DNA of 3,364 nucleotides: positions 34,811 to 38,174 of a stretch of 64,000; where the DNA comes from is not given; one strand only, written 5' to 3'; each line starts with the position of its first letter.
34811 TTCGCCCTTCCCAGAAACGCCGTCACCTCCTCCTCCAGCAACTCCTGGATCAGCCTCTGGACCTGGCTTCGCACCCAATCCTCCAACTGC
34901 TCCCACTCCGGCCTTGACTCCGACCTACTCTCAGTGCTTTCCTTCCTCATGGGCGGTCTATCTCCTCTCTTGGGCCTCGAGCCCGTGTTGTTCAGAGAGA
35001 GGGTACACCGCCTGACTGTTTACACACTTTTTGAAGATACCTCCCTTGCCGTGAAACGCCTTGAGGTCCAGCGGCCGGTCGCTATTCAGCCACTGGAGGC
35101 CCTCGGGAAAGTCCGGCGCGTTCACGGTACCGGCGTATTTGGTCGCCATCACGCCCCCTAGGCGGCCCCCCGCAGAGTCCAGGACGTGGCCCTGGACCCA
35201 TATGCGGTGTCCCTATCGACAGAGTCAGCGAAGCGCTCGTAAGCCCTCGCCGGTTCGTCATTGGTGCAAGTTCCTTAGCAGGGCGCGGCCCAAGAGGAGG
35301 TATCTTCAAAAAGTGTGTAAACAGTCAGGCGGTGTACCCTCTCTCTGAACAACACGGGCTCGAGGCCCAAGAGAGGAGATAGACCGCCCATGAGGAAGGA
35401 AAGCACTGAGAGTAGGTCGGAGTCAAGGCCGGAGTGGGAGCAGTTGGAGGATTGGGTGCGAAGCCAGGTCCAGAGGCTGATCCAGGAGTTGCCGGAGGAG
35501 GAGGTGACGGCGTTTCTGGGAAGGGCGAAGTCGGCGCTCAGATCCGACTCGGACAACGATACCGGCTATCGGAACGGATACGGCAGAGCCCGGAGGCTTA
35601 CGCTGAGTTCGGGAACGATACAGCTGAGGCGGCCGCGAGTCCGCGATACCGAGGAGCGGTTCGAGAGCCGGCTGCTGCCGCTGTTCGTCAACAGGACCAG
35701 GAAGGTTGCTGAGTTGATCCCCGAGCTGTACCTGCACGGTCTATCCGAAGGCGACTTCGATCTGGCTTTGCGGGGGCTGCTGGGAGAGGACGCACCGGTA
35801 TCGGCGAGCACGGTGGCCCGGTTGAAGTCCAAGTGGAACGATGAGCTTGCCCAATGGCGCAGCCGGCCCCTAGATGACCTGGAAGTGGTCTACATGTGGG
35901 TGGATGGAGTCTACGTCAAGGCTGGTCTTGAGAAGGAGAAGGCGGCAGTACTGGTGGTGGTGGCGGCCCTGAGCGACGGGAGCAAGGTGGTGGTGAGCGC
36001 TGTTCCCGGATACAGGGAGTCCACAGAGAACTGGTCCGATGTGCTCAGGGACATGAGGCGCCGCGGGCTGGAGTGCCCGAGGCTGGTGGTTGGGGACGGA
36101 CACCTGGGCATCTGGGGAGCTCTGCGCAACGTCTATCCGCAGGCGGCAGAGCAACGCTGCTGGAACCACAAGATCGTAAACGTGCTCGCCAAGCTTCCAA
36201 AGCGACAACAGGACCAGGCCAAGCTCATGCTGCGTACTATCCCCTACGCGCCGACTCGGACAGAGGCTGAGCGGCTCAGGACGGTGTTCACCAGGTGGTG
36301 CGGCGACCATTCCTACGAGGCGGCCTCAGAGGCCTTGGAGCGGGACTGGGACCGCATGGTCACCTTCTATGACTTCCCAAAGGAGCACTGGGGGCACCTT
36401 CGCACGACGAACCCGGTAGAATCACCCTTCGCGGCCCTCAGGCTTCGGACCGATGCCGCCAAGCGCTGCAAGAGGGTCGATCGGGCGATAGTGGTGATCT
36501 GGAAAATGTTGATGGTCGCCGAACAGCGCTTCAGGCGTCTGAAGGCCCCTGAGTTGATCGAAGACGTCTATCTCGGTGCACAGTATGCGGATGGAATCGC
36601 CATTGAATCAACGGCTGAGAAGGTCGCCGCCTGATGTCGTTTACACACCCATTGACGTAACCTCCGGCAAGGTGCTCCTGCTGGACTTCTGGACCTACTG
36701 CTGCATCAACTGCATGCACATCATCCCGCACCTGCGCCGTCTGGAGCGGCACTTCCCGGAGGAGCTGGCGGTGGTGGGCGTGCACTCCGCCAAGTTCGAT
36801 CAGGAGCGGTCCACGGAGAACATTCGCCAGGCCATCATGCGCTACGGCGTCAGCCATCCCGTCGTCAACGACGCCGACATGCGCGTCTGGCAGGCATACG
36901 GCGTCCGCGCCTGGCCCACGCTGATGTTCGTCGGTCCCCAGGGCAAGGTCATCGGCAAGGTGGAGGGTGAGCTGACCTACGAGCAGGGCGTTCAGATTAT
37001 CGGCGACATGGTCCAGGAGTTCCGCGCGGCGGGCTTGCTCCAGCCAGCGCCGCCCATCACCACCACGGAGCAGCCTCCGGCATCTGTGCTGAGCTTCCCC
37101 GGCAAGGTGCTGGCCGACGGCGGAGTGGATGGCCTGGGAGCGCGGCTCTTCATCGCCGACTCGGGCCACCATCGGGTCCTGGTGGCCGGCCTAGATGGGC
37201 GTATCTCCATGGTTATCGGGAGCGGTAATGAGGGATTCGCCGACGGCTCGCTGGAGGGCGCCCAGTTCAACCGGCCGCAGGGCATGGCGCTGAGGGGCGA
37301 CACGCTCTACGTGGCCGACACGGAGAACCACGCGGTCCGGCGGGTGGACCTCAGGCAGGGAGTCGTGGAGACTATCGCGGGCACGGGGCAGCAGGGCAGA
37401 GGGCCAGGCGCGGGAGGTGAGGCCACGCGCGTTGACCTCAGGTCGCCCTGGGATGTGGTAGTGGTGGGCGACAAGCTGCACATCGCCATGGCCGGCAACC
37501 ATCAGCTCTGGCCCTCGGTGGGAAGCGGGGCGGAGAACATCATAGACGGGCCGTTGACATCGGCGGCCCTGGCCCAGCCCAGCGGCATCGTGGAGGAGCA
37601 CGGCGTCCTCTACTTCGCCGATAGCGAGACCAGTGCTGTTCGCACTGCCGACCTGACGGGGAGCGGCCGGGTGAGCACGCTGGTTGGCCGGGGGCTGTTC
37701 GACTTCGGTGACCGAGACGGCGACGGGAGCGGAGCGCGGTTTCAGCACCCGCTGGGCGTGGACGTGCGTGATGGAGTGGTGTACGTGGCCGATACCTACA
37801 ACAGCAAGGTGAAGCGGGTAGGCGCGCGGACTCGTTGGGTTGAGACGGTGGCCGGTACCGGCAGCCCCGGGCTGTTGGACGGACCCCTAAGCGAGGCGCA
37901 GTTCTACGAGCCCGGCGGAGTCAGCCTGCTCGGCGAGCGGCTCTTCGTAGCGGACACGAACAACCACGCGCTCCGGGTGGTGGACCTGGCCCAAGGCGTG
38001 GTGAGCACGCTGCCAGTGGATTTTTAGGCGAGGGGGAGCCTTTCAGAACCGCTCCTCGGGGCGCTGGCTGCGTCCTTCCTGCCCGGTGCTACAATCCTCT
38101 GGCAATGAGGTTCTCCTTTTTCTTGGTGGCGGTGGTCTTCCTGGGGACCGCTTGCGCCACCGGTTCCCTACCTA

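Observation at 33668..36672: An inverted IS256-family pair has split a thioredoxin-NHL gene and flipped its 5' end; exchanged 8-bp target duplications reconstruct the event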

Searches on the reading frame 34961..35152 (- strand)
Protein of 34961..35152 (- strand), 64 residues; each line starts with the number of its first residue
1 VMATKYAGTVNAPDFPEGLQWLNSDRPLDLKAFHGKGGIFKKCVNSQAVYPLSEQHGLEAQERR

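Call 29: find_encoding_contigs(protein=window:34961-35152:-, flank=6000, max_places=10)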
Protein window:34961-35152:- (64 aa): no gene with exactly this product is on record in the collection.

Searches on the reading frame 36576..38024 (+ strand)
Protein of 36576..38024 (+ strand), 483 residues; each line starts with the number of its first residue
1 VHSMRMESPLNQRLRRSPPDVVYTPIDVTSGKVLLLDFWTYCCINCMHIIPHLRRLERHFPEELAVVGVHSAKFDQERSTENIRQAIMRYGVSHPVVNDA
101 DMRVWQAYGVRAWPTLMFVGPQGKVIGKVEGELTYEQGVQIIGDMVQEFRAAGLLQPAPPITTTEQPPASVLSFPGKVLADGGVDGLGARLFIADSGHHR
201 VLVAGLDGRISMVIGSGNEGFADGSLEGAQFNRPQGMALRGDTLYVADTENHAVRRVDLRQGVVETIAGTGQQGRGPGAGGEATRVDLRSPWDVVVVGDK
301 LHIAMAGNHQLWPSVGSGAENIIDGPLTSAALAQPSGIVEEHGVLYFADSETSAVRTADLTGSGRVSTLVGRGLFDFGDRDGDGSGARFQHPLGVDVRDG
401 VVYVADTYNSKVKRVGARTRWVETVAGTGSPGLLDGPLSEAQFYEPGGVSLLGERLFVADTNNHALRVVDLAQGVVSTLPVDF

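Call 28: find_encoding_contigs(protein=window:36576-38024:+, flank=6000, max_places=10)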
Protein window:36576-38024:+ (483 aa): no gene with exactly this product is on record in the collection.
